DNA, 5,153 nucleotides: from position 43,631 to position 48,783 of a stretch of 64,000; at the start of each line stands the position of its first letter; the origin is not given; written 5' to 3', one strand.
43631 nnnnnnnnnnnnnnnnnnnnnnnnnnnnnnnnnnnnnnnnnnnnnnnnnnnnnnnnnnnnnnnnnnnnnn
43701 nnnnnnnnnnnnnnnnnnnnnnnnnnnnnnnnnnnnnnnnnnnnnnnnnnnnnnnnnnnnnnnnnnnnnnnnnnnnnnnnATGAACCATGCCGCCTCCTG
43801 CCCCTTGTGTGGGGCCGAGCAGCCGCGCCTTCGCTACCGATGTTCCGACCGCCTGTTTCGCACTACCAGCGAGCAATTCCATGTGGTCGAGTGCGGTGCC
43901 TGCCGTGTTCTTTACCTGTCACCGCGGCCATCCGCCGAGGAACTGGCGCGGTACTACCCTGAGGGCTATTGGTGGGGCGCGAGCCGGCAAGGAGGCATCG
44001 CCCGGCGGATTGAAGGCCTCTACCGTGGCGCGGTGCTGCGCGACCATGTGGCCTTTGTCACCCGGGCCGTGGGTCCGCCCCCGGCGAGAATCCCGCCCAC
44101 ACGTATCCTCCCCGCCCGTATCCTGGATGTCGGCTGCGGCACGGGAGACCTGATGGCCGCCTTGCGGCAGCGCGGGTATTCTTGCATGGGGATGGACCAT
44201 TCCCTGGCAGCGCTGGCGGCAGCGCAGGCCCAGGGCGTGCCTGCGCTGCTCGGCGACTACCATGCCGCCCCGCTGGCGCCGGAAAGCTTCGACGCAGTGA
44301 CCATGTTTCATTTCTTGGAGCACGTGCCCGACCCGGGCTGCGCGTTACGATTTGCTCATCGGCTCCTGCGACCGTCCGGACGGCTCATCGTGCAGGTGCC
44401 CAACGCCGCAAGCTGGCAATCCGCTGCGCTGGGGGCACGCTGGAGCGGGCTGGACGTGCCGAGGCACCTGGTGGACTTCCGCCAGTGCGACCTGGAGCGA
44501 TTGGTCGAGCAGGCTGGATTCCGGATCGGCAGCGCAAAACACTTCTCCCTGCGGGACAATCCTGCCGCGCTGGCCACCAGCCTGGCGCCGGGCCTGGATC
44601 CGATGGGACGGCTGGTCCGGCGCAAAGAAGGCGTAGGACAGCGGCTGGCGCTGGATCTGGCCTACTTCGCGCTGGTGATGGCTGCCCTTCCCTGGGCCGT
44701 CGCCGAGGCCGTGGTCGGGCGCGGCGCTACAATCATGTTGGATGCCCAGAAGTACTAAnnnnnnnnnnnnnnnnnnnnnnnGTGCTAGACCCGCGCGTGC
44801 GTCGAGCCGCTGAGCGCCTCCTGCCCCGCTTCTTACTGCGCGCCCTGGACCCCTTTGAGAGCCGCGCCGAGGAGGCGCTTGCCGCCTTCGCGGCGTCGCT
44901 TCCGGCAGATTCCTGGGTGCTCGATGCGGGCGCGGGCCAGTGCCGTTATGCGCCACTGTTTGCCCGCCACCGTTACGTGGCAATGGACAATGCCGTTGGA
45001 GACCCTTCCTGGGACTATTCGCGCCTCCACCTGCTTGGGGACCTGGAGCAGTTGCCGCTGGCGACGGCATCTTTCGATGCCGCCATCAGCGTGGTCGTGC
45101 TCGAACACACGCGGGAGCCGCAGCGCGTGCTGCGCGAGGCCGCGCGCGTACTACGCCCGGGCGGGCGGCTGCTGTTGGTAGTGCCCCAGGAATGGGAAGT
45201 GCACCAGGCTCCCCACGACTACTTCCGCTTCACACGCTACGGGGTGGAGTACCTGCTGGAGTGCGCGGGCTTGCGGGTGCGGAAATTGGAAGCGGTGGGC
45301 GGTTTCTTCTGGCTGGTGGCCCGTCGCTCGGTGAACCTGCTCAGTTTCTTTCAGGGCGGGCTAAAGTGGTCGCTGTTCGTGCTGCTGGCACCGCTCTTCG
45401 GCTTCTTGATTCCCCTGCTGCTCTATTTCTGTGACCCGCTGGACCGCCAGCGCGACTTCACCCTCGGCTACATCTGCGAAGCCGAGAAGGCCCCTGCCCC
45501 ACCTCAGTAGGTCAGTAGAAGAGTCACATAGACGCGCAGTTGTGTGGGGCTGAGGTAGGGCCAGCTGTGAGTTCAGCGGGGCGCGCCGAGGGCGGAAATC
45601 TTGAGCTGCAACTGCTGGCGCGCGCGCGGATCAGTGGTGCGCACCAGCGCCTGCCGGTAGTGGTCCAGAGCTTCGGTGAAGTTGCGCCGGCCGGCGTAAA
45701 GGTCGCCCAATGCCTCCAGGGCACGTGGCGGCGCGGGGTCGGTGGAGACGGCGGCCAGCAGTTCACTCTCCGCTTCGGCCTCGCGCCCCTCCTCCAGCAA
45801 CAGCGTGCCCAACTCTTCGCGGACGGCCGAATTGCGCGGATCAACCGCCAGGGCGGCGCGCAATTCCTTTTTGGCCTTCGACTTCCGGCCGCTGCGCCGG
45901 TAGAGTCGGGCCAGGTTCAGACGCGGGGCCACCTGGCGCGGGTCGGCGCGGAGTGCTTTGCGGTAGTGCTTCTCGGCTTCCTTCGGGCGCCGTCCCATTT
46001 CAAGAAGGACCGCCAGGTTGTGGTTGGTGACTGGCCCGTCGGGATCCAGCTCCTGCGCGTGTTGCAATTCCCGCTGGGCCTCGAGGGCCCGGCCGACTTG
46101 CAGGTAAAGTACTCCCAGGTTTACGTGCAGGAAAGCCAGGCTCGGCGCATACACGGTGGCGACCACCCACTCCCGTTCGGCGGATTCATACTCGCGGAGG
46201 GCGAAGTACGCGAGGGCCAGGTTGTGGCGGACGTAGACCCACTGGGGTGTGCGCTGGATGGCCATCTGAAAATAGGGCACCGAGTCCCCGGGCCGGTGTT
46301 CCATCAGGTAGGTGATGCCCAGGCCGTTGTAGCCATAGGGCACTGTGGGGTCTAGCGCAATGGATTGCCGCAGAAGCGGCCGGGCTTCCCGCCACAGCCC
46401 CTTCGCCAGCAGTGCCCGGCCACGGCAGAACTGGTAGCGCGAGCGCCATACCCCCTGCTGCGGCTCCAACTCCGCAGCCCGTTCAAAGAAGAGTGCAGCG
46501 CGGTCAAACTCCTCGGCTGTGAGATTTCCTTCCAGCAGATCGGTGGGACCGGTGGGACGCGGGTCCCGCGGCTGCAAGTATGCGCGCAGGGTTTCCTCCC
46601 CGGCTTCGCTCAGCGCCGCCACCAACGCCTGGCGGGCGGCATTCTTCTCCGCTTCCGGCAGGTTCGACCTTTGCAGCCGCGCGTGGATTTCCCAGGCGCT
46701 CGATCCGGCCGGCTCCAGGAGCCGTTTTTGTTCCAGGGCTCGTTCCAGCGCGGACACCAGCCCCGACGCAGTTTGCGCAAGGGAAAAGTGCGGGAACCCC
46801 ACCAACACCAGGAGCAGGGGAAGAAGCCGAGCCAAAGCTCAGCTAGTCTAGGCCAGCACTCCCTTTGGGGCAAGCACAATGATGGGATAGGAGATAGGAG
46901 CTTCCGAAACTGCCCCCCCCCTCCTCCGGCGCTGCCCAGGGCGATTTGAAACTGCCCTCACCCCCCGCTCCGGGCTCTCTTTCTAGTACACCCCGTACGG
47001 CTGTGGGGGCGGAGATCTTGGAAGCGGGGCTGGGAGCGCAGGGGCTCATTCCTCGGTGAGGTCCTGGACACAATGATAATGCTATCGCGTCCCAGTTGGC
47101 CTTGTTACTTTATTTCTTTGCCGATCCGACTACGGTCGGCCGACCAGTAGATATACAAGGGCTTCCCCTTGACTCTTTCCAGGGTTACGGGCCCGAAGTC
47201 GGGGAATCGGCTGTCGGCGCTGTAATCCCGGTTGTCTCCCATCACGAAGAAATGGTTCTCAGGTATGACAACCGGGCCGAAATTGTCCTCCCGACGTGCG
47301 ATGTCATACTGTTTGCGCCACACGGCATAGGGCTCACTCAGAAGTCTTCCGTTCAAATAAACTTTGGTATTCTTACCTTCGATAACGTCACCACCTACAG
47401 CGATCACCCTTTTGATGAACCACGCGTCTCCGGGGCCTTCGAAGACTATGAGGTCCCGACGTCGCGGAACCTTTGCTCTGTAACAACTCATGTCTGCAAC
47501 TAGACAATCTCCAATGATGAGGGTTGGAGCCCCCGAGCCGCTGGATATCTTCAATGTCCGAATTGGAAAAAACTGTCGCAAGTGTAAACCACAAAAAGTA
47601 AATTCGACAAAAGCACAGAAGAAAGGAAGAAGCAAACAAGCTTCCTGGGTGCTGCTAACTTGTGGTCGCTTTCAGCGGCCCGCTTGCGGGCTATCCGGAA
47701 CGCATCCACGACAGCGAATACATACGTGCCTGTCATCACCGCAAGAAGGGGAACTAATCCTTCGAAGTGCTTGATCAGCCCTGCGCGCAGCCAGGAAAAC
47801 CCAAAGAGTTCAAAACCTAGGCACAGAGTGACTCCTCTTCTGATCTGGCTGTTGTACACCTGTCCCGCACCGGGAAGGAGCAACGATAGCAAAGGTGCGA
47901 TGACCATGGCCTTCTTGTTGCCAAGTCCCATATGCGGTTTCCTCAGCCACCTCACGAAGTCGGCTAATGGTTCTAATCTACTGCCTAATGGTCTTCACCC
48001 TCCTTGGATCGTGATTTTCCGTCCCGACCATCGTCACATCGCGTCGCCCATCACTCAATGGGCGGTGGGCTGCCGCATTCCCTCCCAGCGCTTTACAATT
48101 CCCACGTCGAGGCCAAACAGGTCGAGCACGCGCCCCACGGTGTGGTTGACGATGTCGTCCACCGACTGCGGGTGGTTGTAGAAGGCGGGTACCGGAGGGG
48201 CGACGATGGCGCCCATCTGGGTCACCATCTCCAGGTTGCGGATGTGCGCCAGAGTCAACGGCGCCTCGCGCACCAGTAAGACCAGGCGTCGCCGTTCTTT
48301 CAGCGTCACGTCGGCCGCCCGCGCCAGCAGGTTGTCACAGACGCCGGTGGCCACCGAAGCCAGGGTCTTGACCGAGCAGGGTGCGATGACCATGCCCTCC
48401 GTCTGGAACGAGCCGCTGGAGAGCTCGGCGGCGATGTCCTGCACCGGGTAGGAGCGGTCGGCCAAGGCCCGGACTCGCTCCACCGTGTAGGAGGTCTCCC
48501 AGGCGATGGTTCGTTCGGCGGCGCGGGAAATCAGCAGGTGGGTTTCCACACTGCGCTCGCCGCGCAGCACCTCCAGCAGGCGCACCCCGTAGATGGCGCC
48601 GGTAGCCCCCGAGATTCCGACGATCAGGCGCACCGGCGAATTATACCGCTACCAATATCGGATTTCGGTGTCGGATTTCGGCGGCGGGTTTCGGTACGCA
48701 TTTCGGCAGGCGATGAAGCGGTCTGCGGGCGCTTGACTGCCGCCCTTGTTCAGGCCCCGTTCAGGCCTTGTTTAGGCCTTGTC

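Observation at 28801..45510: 16.7-kb translationally coupled ABC-transporter-dependent glycan locus with WbdD-like methyltransferase/coiled-coil terminators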

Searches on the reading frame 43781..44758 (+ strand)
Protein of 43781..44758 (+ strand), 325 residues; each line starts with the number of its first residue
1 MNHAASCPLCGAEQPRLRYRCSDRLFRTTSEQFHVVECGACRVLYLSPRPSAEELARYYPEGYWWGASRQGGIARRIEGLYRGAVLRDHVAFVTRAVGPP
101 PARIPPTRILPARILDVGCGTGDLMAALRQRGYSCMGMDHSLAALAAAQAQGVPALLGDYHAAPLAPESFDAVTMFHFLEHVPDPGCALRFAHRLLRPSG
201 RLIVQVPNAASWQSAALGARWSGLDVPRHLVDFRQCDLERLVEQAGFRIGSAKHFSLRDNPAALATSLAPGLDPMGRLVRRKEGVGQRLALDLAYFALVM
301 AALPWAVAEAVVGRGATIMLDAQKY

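Call 6: search_protein_families(library=pfam, proteins=[window:43781-44758:+], max_evalue=0.01)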
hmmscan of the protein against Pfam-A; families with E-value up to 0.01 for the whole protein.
window:43781-44758:+ (325 aa): 9 families
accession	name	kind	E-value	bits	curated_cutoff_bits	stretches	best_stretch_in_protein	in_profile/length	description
PF13489.12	Methyltransf_23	-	4.5e-27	95.2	27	1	95-249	7-161/164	Methyltransferase domain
PF08241.18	Methyltransf_11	-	2.4e-21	76.6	21.2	1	115-204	1-95/95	Methyltransferase domain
PF13649.12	Methyltransf_25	-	2.1e-17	64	27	1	114-200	1-97/97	Methyltransferase domain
PF13847.12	Methyltransf_31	-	4.7e-14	52.7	27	1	113-215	6-120/145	Methyltransferase domain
PF08242.18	Methyltransf_12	-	1.8e-13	51.5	30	1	115-202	1-98/98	Methyltransferase domain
PF07021.18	MetW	-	6.3e-10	39.4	21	1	112-213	15-116/193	Methionine biosynthesis protein MetW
PF01209.24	Ubie_methyltran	-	1.2e-05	25.2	20.1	1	111-204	48-151/233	ubiE/COQ5 methyltransferase family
PF03141.22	Methyltransf_29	-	0.0041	16.2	23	0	114-214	121-227/506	Putative S-adenosyl-L-methionine-dependent methyltransferase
PF05175.20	MTS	-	0.0099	16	23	0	112-150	33-73/170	Methyltransferase small domain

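Call 41: search_protein_families(library=ncbifam, proteins=[window:43781-44758:+], max_evalue=0.00001)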
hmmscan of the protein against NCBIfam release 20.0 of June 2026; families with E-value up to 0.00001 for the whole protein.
window:43781-44758:+ (325 aa): 12 families
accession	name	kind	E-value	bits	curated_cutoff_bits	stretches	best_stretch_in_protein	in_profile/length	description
NF045667.1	MTase_DVU1556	equivalog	1.7e-19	70.1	155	1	112-249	24-162/213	DVU_1556 family methyltransferase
NF001241.0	PRK00216.1-2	equivalog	1.7e-12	47.5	327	1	112-205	53-148/231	demethylmenaquinone methyltransferase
TIGR01983.1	UbiG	equivalog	2.4e-12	46.7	102.95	1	107-219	46-168/228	bifunctional 2-polyprenyl-6-hydroxyphenol methylase/3-demethylubiquinol 3-O-methyltransferase UbiG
NF043040.1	corrin_prot_MT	hypoth_equivalog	4e-12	46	180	1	112-255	43-204/216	corrinoid protein-associated methyltransferase CpaM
NF001244.0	PRK00216.1-5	equivalog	4.2e-11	42.6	216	1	111-204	49-153/236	bifunctional demethylmenaquinone methyltransferase/2-methoxy-6-polyprenyl-1,4-benzoquinol methylase UbiE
TIGR01934.1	MenG_MenH_UbiE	subfamily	9.8e-11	41.4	158.35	1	111-204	40-141/223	ubiquinone/menaquinone biosynthesis methyltransferase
TIGR02081.1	metW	equivalog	4.5e-09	36.1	189.5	1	112-214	15-117/194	methionine biosynthesis protein MetW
NF041255.1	mycofact_MftM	equivalog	3.6e-08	33.1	200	1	109-207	138-242/289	mycofactocin oligosaccharide methyltransferase MftM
TIGR02021.1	BchM-ChlM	equivalog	1.9e-07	30.7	158.9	1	109-256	53-207/218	magnesium protoporphyrin IX methyltransferase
TIGR02072.1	BioC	equivalog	4.2e-07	30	184.95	1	110-204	34-132/244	malonyl-ACP O-methyltransferase BioC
NF007610.0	PRK10258.1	equivalog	1.1e-06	28.1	342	1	112-208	44-142/251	malonyl-ACP O-methyltransferase BioC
NF010703.0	PRK14103.1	equivalog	1.7e-06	27.7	320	1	104-209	25-129/256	trans-aconitate 2-methyltransferase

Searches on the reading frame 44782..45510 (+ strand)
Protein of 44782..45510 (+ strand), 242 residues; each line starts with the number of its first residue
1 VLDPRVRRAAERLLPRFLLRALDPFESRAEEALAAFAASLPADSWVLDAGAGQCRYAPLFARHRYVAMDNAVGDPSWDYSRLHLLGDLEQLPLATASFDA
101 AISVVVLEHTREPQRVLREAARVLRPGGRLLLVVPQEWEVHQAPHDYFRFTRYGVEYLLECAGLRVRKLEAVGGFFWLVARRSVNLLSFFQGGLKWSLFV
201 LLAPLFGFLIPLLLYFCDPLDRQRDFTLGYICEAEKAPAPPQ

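Call 6: search_protein_families(library=pfam, proteins=[window:44782-45510:+], max_evalue=0.01)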
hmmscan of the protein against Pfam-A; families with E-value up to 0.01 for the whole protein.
window:44782-45510:+ (242 aa): 9 families
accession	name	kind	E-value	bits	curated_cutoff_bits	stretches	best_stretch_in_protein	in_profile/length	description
PF08241.18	Methyltransf_11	-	5.3e-16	59.5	21.2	1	47-131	1-94/95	Methyltransferase domain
PF13649.12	Methyltransf_25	-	3.1e-10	41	27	1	46-128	1-97/97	Methyltransferase domain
PF13489.12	Methyltransf_23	-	1.6e-09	38.1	27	1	28-142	8-127/164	Methyltransferase domain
PF08242.18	Methyltransf_12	-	8.8e-08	33.2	30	1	88-130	58-98/98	Methyltransferase domain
PF13847.12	Methyltransf_31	-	4.2e-07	30.2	27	1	85-135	60-112/145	Methyltransferase domain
PF20922.3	Anamorsin_N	-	5.6e-05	23.3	27.1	1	87-135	41-90/163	Anamorsin, N-terminal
PF05148.21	Methyltransf_8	-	0.00028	21.3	27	1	41-131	71-155/219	Hypothetical methyltransferase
PF01209.24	Ubie_methyltran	-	0.00067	19.5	20.1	1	84-148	103-167/233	ubiE/COQ5 methyltransferase family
PF08003.17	Methyltransf_9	-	0.0043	16.5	23.8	1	82-132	167-217/315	Protein of unknown function (DUF1698)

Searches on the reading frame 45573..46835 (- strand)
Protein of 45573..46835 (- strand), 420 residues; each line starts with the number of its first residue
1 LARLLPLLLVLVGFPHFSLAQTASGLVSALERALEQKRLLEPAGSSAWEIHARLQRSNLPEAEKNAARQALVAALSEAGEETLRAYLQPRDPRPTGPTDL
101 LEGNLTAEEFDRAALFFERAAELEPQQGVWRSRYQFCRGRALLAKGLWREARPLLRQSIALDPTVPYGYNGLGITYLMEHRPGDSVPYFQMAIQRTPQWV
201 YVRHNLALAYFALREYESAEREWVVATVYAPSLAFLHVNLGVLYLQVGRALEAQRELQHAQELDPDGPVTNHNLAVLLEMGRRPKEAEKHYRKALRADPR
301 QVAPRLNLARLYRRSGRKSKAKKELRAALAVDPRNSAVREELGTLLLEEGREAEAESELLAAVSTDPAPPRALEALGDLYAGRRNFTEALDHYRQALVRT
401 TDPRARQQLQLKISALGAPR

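Call 6: search_protein_families(library=pfam, proteins=[window:45573-46835:-], max_evalue=0.01)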
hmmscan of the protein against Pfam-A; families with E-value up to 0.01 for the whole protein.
window:45573-46835:- (420 aa): 22 families
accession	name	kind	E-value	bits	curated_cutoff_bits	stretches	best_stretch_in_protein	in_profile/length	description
PF07719.23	TPR_2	-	8.9e-38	125.7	27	5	370-397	1-28/34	Tetratricopeptide repeat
PF13431.12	TPR_17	-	2.2e-27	93.4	24.4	1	290-322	1-33/34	Tetratricopeptide repeat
PF00515.34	TPR_1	-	3e-26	90.5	27.8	1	273-300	6-33/34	Tetratricopeptide repeat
PF13181.12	TPR_8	-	5.5e-23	79.6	25.7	1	306-335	5-34/34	Tetratricopeptide repeat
PF13432.12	TPR_16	-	9.1e-22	77.6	32.7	4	306-367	1-62/65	Tetratricopeptide repeat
PF14559.12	TPR_19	-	1.2e-21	77.3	25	2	283-339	6-62/68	Tetratricopeptide repeat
PF13414.12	TPR_11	-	1.1e-19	70.2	26.8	1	139-177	1-39/42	TPR repeat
PF13428.12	TPR_14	-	7.8e-19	66.7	23.5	2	305-344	4-43/44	Tetratricopeptide repeat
PF13424.12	TPR_12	-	4.6e-17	62.4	30.1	1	234-298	3-75/77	Tetratricopeptide repeat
PF24575.1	TPR_Slam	-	3e-12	47.3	35.2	1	273-324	52-103/104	Surface lipoprotein assembly modifier, N-terminal TPR repeats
PF13176.12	TPR_7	-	2.1e-11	43.4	27.9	1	372-403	1-32/36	Tetratricopeptide repeat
PF13374.12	TPR_10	-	6.3e-11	42.4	27.5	0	372-399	4-31/42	Tetratricopeptide repeat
PF23914.1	TPR_CcmH_CycH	-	4.7e-07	30.2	42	1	292-397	40-148/158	Cytochrome c-type biogenesis protein H TPR domain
PF24885.1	TPR_NPHP3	-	7.1e-07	29.3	100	1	203-335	71-216/239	Nephrocystin-3 TPR domain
PF25068.1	ARM_TT21_4th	-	3.4e-06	27.9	30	0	173-221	6-53/153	Tetratricopeptide repeat protein 21 forth ARM domain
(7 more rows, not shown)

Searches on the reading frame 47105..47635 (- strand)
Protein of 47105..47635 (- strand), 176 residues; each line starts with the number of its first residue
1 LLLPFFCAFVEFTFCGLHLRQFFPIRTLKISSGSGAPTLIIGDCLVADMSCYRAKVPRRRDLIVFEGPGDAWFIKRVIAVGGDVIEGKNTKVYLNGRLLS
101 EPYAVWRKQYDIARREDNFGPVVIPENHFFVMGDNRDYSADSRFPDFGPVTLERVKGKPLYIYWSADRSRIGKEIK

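Call 48: search_protein_families(library=pfam, proteins=[window:47105-47635:-], max_evalue=1)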
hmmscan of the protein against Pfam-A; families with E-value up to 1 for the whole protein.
window:47105-47635:- (176 aa): 1 family
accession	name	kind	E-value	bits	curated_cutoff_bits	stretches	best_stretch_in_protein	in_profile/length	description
PF10502.14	Peptidase_S26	-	1.2e-33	116.9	22.9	1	19-164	17-168/168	Signal peptidase, peptidase S26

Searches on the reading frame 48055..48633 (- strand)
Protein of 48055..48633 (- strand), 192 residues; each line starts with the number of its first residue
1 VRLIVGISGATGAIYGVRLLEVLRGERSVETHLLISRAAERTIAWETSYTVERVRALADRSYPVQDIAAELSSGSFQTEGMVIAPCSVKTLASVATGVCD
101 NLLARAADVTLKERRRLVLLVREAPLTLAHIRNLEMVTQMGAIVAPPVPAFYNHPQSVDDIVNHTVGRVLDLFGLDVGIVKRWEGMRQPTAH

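Call 40: search_protein_families(library=pfam, proteins=[window:48055-48633:-], max_evalue=0.00001)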
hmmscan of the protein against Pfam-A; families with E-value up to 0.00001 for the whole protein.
window:48055-48633:- (192 aa): 1 family
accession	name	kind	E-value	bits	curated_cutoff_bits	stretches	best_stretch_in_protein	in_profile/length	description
PF02441.25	Flavoprotein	-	8.4e-44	149.5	22.7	1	1-172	1-161/162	Flavoprotein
